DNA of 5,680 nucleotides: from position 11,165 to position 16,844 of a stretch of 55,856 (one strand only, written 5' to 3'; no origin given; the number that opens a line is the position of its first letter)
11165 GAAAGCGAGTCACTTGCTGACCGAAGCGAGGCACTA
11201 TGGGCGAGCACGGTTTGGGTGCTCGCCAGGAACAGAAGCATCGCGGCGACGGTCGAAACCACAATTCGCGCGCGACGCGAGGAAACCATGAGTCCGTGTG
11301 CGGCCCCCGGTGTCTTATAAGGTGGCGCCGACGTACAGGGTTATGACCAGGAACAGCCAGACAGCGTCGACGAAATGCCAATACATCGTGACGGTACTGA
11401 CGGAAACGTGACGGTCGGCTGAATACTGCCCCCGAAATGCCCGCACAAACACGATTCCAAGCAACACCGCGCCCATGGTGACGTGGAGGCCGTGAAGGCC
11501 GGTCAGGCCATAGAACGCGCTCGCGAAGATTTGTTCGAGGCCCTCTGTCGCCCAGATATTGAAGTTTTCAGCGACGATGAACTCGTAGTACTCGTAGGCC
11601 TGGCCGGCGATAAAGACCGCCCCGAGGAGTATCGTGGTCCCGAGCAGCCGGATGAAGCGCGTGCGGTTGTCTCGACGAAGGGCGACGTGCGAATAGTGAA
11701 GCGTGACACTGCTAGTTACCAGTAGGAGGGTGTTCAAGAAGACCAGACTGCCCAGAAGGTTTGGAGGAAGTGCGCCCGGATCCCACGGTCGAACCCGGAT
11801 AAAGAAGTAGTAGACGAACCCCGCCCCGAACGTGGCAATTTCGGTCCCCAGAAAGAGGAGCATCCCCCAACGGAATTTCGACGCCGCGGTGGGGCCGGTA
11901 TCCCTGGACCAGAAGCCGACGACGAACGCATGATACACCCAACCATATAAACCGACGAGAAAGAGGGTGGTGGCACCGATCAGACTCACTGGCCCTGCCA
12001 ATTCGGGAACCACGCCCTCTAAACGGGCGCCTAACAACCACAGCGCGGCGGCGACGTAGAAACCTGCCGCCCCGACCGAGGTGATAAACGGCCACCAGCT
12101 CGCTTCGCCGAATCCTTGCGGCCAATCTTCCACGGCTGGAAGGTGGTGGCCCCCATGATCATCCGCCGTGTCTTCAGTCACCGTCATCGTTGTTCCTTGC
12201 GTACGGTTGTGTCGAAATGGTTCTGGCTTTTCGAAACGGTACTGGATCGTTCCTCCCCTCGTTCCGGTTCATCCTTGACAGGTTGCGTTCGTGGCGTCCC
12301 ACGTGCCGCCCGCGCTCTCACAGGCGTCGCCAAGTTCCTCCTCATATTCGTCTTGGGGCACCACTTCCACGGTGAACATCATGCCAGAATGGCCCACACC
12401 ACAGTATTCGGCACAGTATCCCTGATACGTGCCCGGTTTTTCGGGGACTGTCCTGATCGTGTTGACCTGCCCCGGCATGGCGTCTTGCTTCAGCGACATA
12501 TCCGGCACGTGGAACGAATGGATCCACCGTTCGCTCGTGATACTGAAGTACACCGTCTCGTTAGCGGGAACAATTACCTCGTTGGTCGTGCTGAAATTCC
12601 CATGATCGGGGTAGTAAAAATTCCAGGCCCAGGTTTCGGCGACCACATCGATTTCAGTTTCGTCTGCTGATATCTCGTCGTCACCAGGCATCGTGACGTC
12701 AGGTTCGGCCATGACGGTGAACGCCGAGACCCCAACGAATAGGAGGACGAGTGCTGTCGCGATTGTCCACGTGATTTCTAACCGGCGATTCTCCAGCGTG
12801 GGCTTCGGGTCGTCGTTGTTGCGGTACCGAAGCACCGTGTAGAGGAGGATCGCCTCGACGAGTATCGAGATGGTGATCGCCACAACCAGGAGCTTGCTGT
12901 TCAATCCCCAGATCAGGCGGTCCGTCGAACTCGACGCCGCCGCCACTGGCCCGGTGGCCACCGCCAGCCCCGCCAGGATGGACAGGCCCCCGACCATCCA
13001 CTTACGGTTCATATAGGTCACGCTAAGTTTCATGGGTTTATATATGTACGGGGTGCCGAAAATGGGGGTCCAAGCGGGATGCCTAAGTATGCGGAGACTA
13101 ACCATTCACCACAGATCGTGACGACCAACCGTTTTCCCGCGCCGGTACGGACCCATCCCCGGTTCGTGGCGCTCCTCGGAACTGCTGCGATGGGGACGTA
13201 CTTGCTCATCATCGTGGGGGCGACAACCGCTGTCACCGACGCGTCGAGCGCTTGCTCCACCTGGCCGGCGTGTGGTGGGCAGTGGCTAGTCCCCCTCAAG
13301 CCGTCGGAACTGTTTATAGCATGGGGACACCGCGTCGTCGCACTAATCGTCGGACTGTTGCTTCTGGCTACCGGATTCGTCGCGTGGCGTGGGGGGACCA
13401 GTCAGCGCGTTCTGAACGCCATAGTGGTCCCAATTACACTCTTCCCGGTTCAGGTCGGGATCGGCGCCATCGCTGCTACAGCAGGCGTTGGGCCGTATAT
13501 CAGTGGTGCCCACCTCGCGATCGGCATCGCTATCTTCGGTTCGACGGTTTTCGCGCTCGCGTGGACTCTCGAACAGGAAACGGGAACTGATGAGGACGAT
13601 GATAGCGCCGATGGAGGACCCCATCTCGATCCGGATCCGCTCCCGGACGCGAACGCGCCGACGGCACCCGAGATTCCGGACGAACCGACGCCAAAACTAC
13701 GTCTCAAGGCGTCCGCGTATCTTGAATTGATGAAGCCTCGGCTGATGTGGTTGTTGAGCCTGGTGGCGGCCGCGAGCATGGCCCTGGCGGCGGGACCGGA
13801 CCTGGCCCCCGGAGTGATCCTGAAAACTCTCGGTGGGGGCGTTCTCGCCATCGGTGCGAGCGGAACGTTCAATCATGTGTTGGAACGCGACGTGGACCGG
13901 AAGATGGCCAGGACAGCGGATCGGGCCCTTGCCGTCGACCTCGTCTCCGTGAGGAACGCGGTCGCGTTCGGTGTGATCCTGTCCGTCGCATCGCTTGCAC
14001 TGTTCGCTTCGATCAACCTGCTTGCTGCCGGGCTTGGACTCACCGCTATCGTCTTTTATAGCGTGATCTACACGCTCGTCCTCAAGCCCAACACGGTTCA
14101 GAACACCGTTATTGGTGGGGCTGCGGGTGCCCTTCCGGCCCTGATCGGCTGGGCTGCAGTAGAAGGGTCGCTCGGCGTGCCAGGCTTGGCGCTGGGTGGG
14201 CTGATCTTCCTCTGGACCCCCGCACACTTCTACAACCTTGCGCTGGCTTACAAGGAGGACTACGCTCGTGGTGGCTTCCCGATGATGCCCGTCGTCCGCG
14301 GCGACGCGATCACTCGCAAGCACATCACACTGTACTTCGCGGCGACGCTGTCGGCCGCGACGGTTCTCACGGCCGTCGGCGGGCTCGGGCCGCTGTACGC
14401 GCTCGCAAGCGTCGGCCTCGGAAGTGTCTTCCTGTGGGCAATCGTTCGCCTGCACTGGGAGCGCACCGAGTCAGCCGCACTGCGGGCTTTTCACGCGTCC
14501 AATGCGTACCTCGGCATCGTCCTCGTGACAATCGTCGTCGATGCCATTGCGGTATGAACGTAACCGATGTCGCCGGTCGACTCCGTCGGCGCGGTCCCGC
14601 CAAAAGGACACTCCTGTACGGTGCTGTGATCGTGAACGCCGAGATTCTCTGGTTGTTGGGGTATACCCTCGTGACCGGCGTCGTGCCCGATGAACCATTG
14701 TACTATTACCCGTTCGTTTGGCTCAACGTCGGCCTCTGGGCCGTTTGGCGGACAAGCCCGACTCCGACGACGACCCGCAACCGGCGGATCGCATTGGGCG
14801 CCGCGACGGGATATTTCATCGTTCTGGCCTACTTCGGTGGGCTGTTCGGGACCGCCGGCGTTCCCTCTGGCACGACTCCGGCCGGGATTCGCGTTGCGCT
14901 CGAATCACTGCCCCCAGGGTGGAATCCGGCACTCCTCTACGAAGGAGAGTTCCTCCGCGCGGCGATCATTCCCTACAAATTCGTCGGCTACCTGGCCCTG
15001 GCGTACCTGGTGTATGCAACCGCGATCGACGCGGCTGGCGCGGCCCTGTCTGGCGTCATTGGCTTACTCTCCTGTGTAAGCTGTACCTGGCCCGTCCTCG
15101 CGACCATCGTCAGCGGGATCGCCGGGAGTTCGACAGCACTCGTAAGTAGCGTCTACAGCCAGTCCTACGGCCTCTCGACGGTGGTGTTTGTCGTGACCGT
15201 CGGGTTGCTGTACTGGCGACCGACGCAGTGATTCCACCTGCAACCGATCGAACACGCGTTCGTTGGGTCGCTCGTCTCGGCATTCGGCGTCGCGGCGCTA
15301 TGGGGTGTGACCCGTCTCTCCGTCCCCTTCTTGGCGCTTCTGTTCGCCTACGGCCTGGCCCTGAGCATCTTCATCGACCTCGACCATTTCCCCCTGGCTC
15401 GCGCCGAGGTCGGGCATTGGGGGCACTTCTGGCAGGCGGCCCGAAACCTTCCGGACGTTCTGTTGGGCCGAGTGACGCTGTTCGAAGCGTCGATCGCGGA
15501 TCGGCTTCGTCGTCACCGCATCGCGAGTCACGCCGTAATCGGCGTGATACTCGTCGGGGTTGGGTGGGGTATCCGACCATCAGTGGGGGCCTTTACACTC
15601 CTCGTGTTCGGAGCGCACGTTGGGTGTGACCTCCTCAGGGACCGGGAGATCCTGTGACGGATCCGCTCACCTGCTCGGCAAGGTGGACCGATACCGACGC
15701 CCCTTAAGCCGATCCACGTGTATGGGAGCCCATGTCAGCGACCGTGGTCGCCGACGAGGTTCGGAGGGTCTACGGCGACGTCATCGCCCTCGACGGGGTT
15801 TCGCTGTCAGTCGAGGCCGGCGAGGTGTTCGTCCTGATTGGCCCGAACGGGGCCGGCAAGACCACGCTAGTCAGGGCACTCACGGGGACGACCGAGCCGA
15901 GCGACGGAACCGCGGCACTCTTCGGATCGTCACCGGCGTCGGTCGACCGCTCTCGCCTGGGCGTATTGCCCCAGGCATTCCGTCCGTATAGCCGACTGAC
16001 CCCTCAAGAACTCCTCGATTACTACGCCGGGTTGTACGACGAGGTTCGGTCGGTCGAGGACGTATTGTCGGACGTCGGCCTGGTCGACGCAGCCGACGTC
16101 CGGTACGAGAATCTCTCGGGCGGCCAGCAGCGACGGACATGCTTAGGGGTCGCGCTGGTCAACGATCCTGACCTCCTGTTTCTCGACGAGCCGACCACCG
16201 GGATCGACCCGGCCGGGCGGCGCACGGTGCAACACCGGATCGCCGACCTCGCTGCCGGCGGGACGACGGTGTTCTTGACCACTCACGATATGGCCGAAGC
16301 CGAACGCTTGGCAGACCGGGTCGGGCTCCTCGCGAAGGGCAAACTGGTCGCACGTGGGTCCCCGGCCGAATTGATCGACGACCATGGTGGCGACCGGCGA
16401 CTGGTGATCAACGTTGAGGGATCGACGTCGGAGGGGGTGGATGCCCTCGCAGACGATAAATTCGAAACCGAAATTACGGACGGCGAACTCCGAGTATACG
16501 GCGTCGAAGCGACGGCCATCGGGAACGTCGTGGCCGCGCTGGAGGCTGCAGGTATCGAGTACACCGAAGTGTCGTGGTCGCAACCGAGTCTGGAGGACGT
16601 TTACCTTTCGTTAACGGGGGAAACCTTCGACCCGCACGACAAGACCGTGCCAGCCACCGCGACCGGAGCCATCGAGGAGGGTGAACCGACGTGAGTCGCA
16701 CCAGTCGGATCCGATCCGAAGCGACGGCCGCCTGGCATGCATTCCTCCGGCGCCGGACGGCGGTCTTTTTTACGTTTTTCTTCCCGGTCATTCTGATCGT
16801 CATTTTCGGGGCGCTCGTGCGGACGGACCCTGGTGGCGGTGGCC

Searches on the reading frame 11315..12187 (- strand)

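Call 75: search_protein_families(library=pfam, proteins=[window:11315-12187:-], max_evalue=0.0001)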
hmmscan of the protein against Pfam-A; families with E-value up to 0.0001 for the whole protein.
window:11315-12187:- (290 aa): 1 family
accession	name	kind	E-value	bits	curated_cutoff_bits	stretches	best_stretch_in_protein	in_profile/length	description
PF00510.24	COX3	-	5.7e-31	108.7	23.8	1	29-286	8-255/258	Cytochrome c oxidase subunit III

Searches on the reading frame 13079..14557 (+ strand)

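Call 74: search_protein_families(library=pfam, proteins=[window:13079-14557:+], max_evalue=0.00001)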
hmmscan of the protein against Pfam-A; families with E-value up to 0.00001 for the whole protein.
window:13079-14557:+ (492 aa): 2 families
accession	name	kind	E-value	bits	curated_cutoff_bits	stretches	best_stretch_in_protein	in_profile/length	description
PF01040.23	UbiA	-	3e-59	200.8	34.2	1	229-471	4-244/250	UbiA prenyltransferase family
PF02628.20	COX15-CtaA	-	8.3e-11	41.9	29.9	1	33-168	4-171/322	Cytochrome oxidase assembly protein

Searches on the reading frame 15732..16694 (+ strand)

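Call 74: search_protein_families(library=pfam, proteins=[window:15732-16694:+], max_evalue=0.00001)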
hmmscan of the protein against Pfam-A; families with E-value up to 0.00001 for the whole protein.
window:15732-16694:+ (320 aa): 2 families
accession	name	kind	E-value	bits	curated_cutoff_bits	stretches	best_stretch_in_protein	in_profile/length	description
PF00005.33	ABC_tran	-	1.5e-29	103.8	25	1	20-156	1-137/137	ABC transporter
PF13304.12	AAA_21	-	6.1e-16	59.8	27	1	97-188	185-301/304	AAA domain, putative AbiEii toxin, Type IV TA system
